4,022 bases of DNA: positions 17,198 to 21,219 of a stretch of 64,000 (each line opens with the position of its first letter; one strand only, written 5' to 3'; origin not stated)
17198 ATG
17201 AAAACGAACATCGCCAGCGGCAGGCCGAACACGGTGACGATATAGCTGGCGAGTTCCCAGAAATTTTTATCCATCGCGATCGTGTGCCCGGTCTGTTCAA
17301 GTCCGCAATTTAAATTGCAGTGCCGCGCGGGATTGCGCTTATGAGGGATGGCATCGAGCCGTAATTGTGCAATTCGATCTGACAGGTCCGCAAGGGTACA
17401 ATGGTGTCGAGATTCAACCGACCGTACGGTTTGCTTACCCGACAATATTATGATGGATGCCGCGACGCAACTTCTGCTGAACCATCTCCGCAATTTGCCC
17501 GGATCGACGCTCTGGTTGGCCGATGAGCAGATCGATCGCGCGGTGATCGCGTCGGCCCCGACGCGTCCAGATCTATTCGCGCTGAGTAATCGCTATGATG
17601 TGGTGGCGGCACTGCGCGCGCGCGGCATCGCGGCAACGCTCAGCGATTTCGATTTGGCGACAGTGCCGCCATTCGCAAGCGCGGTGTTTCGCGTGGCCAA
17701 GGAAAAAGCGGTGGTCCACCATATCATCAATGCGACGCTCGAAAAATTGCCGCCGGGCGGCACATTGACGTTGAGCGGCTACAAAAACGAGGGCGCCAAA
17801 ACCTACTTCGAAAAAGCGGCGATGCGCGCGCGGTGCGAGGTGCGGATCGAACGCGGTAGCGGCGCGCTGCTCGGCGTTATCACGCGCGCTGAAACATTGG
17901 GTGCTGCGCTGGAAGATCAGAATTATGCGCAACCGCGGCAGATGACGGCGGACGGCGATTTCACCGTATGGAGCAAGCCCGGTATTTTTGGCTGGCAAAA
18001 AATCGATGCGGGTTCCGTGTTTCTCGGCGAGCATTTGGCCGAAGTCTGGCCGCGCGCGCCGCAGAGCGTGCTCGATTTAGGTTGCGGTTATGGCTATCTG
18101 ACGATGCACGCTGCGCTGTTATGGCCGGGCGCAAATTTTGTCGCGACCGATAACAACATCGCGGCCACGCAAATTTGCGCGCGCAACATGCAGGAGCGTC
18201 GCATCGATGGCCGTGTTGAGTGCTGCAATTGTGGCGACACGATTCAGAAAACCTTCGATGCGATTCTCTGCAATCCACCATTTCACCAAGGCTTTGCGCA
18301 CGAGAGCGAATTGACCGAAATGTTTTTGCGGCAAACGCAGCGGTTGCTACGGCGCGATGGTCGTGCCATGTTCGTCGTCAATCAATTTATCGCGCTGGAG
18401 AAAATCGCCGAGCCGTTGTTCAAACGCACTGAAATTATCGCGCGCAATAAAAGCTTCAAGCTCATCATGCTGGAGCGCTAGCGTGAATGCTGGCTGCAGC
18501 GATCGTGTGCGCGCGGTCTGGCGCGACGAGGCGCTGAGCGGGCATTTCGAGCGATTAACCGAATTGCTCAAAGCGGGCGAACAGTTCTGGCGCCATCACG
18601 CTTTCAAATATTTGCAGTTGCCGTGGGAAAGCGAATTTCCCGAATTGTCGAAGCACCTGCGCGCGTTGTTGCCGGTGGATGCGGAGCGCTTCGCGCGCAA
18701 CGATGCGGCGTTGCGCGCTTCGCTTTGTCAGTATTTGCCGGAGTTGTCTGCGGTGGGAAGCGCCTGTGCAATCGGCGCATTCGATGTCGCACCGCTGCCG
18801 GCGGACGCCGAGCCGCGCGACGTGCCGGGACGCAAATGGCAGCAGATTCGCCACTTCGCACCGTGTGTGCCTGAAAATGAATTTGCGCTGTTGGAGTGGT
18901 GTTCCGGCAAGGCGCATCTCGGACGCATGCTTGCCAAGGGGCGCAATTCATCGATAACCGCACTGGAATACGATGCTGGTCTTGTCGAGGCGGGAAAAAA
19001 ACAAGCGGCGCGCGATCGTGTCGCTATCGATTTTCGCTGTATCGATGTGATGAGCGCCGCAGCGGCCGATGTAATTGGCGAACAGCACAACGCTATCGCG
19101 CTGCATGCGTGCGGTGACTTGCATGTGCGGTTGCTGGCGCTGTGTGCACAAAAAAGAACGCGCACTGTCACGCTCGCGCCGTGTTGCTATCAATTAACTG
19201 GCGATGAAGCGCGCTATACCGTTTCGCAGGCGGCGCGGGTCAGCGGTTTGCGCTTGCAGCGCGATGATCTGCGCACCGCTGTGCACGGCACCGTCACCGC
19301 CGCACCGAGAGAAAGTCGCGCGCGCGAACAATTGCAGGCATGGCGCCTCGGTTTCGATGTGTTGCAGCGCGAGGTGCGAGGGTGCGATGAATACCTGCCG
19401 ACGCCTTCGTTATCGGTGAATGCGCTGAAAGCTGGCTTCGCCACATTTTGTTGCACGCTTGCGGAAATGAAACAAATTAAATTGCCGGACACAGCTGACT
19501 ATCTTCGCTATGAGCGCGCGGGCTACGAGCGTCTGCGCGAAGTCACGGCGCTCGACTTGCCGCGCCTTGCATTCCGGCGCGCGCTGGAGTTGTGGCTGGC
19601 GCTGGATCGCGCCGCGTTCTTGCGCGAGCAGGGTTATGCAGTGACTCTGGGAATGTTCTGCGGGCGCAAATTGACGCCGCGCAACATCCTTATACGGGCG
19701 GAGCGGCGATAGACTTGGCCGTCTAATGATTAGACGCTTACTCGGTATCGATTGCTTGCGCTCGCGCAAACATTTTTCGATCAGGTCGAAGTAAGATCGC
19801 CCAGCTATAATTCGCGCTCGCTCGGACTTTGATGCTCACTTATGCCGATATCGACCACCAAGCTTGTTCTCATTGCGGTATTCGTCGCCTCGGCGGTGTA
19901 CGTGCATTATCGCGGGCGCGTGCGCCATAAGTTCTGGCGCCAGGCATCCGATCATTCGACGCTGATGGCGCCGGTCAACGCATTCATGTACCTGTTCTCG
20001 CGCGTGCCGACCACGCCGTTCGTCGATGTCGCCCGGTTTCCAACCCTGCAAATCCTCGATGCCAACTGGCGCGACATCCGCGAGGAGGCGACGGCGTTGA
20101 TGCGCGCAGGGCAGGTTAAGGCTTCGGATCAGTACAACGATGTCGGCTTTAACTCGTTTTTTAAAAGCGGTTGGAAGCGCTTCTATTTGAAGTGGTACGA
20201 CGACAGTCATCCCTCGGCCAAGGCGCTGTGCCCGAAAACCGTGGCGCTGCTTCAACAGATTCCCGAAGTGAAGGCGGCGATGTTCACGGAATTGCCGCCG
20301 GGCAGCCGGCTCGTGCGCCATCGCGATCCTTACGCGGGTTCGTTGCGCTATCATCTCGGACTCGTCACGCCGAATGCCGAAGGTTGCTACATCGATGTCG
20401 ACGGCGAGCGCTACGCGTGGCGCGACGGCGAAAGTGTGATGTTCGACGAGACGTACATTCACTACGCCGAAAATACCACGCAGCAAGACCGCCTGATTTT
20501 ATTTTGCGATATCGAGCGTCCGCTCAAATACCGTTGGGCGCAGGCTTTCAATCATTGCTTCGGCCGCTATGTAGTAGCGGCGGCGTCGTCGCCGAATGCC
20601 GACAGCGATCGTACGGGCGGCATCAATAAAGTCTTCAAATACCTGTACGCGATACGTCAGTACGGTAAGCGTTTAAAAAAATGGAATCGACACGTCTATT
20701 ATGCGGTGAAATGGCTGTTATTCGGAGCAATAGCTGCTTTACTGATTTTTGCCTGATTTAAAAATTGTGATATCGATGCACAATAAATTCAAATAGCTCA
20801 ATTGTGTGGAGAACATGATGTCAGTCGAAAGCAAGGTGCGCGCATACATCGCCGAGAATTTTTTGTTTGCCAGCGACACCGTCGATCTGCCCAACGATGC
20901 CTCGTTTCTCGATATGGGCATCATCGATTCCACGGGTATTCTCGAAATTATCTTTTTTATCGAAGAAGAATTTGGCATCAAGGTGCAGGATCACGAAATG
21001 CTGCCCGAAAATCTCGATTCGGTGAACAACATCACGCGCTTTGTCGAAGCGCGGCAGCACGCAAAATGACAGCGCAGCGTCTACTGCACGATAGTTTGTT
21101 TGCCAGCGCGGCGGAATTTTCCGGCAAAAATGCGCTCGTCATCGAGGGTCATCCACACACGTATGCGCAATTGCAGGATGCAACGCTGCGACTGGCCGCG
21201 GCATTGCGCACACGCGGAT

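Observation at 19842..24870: lpxO / dedicated carrier protein / AMP-ligase / HemK-like N-methyltransferase / LplT-like MFS: an unusual envelope-lipid remodelling cluster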

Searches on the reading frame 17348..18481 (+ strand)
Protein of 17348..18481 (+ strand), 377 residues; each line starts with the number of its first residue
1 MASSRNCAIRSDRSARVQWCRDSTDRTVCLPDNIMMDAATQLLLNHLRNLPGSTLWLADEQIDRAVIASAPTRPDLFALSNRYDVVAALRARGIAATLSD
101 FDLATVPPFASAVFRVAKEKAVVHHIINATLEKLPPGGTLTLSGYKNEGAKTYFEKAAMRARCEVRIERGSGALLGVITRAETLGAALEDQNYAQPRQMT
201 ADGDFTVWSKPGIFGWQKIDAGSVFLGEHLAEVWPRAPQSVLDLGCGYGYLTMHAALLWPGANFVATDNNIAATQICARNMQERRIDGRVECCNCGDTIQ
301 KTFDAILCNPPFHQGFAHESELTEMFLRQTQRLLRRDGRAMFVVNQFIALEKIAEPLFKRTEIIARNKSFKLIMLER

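Call 3: search_protein_families(library=pfam, proteins=[window:17348-18481:+], max_evalue=0.01)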
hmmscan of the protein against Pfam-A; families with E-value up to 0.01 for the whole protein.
window:17348-18481:+ (377 aa): 9 families
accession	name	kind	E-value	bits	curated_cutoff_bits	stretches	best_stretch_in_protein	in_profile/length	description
PF05175.20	MTS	-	1.2e-41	142.6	23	1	205-373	2-169/170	Methyltransferase small domain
PF13649.12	Methyltransf_25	-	4.3e-10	40.6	27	1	241-338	1-97/97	Methyltransferase domain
PF13847.12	Methyltransf_31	-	6.5e-09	36.1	27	1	240-341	6-108/145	Methyltransferase domain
PF06325.19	PrmA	-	4.7e-07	30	22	1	236-309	160-233/296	Ribosomal protein L11 methyltransferase (PrmA)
PF08242.18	Methyltransf_12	-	7.7e-07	30.2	30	1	242-339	1-97/98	Methyltransferase domain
PF01170.24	UPF0020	-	1.2e-06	28.8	22.3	1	262-355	77-177/197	RMKL-like, methyltransferase domain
PF08241.18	Methyltransf_11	-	2.7e-06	28.3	21.2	1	242-342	1-95/95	Methyltransferase domain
PF08468.16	MTS_N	-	0.00017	22.1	27.3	1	41-152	2-114/158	Methyltransferase small domain N-terminal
PF13489.12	Methyltransf_23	-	0.00027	21.1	27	1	230-342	13-116/164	Methyltransferase domain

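Call 4: search_protein_families(library=ncbifam, proteins=[window:17348-18481:+], max_evalue=0.01)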
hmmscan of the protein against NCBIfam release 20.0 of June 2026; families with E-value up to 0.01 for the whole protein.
window:17348-18481:+ (377 aa): 25 families
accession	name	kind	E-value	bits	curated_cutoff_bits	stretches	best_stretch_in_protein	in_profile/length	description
NF007023.0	PRK09489.1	equivalog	3.8e-25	88.8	295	1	203-372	165-331/342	16S rRNA (guanine(1207)-N(2))-methyltransferase RsmC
TIGR03534.1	RF_mod_PrmC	equivalog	3.7e-12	46.2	199.1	1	231-312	82-166/253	peptide chain release factor N(5)-glutamine methyltransferase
NF011577.0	PRK15001.1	equivalog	1.6e-11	43.7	468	1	201-372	195-368/378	23S rRNA (guanine(1835)-N(2))-methyltransferase RlmG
TIGR03533.1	L3_gln_methyl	equivalog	2.9e-10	40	229.7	1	226-314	109-201/284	50S ribosomal protein L3 N(5)-glutamine methyltransferase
NF043040.1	corrin_prot_MT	hypoth_equivalog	6.2e-08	32.3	180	1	228-341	32-146/216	corrinoid protein-associated methyltransferase CpaM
NF011529.0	PRK14968.1-3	equivalog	8.1e-08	31.9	162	1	236-314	33-110/198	putative methyltransferase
TIGR01177.1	TIGR01177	hypoth_equivalog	5.1e-07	29.3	316.55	1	238-358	183-309/330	TIGR01177 family methyltransferase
NF010703.0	PRK14103.1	equivalog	1.1e-06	28.3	320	1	228-319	20-106/256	trans-aconitate 2-methyltransferase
TIGR02072.1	BioC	equivalog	1.6e-06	28.1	184.95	1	235-312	32-107/244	malonyl-ACP O-methyltransferase BioC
TIGR00536.1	hemK_fam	subfamily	2.6e-06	26.7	115.5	1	230-312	106-192/286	HemK family protein methyltransferase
TIGR00537.1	hemK_rel_arch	hypoth_equivalog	1.5e-05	24.8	87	1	236-314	18-94/179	HemK2/MTQ2 family protein methyltransferase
NF011530.0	PRK14968.1-4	equivalog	3e-05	23.4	243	1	236-312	38-109/202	putative methyltransferase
TIGR00406.1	prmA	equivalog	3.7e-05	23.3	183.15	1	238-309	160-232/288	50S ribosomal protein L11 methyltransferase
TIGR02469.1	CbiT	equivalog_domain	7.3e-05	23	78.3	1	230-285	12-67/124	precorrin-6Y C5,15-methyltransferase (decarboxylating) subunit CbiT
NF002421.0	PRK01544.1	equivalog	0.0001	21.1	567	1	224-313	125-217/524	bifunctional peptide chain release factor N(5)-glutamine methyltransferase PrmC/tRNA (guanosine(46)-N7)-methyltransferase TrmB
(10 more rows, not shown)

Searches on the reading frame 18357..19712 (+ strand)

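Call 3: search_protein_families(library=pfam, proteins=[window:18357-19712:+], max_evalue=0.01)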
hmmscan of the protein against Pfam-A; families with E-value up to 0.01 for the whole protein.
window:18357-19712:+ (451 aa): 3 families
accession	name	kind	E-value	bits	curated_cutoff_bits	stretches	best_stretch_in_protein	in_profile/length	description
PF13679.12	Methyltransf_32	-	3.2e-17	63.3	27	1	159-279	1-138/143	Methyltransferase domain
PF05206.20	TRM13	-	0.0036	17.3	26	0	173-280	17-142/257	Methyltransferase TRM13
PF13649.12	Methyltransf_25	-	0.0042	18.2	27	0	179-236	2-60/97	Methyltransferase domain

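Call 4: search_protein_families(library=ncbifam, proteins=[window:18357-19712:+], max_evalue=0.01)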
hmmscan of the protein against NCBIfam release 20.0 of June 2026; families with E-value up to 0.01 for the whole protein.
window:18357-19712:+ (451 aa): 0 families

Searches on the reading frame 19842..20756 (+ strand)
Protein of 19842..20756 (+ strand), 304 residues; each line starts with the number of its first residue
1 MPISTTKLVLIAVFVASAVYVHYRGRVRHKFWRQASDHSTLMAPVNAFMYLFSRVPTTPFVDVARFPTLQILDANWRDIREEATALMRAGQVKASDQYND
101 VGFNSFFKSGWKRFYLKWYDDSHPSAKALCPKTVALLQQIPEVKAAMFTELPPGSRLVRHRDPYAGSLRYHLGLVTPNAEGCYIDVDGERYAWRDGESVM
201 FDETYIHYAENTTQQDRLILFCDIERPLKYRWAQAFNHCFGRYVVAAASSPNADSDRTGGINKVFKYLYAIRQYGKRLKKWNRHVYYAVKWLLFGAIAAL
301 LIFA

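Call 3: search_protein_families(library=pfam, proteins=[window:19842-20756:+], max_evalue=0.01)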
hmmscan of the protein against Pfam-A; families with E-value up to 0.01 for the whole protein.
window:19842-20756:+ (304 aa): 2 families
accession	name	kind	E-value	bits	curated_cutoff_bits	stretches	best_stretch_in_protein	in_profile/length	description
PF05118.21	Asp_Arg_Hydrox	-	5.7e-52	176.2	22.6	1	74-227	2-157/157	Aspartyl/Asparaginyl beta-hydroxylase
PF07883.17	Cupin_2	-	0.00053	20.1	27.2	1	184-217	31-63/70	Cupin domain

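Call 4: search_protein_families(library=ncbifam, proteins=[window:19842-20756:+], max_evalue=0.01)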
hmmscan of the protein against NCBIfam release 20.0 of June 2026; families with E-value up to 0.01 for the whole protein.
window:19842-20756:+ (304 aa): 2 families
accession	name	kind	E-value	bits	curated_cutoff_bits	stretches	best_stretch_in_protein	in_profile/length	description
NF033391.2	lipid_A_LpxO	equivalog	9.7e-163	540.3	500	1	7-302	1-296/297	lipid A hydroxylase LpxO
NF052565.1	OrnLipAcylHsRhiz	equivalog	2.9e-34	118.4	450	1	45-231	29-217/259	ornithine lipid ester-linked acyl 2-hydroxylase OlsC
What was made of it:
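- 19842..20756 (+): lpxO, lipid A 2-hydroxylase (304 aa). A backbone gene, not part of the trio. Pfam Asp_Arg_Hydrox, 176 bits (calls 3, 4).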

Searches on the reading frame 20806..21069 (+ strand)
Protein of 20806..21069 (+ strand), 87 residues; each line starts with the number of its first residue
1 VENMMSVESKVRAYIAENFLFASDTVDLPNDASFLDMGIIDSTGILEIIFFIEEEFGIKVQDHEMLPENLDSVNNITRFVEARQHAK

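Call 3: search_protein_families(library=pfam, proteins=[window:20806-21069:+], max_evalue=0.01)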
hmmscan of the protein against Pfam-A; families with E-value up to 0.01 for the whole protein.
window:20806-21069:+ (87 aa): 1 family
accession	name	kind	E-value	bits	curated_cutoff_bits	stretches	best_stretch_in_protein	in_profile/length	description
PF00550.31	PP-binding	-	2.3e-05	25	20.8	1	11-80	3-67/67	Phosphopantetheine attachment site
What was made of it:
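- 20818..21069 (+): Dedicated carrier protein (83 aa), first gene of the trio. PP-binding, 25 bits against 20.8 (call 3).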

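Call 4: search_protein_families(library=ncbifam, proteins=[window:20806-21069:+], max_evalue=0.01)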
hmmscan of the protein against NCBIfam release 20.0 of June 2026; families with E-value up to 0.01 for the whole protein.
window:20806-21069:+ (87 aa): 15 families
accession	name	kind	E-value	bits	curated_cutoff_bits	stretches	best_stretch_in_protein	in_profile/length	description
NF052616.1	ACP_for_OlsHI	equivalog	2.8e-15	56.4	130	1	4-86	1-83/83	ornithine lipid biosynthesis acyl carrier protein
NF058660.1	cispen_ACP_AmcB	equivalog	4.1e-10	39.7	80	1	7-84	2-79/80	cispentacin biosynthesis acyl carrier protein AmcB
NF002148.0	PRK00982.1-2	subfamily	2.7e-09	36.8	71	1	4-84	2-78/79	acyl carrier protein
TIGR00517.1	acyl_carrier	equivalog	4.9e-08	32.7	70.45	1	5-84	2-77/77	acyl carrier protein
NF002149.0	PRK00982.1-3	equivalog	9.6e-08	31.9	106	1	4-84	1-77/78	acyl carrier protein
NF002150.0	PRK00982.1-4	subfamily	1.6e-07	31.4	66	1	5-84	4-79/80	acyl carrier protein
NF003464.0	PRK05087.1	equivalog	6.6e-07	29.3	68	1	15-82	11-76/78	D-alanine--poly(phosphoribitol) ligase subunit DltC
NF002151.0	PRK00982.1-5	equivalog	1.2e-06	28.5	92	1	4-84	1-77/78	acyl carrier protein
NF002147.0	PRK00982.1-1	equivalog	3e-06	27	84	1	26-84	25-81/83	acyl carrier protein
NF005798.0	PRK07639.1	equivalog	9.9e-06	25.9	100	1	39-85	37-83/91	petrobactin biosynthesis protein AsbD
NF006031.0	PRK08172.1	equivalog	0.00019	22.1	76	1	5-83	3-77/82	acyl carrier protein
NF005079.0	PRK06508.1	equivalog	0.00024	21.4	83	1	9-62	6-57/93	acyl carrier protein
NF040636.1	AcpM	exception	0.00044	20.2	146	1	25-81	22-76/93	meromycolate extension acyl carrier protein AcpM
TIGR01688.1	dltC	equivalog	0.0012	18.9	52.35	1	22-81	13-72/73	D-alanine--poly(phosphoribitol) ligase subunit 2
NF005480.0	PRK07081.1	equivalog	0.005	16.8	72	1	9-85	3-78/83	acyl carrier protein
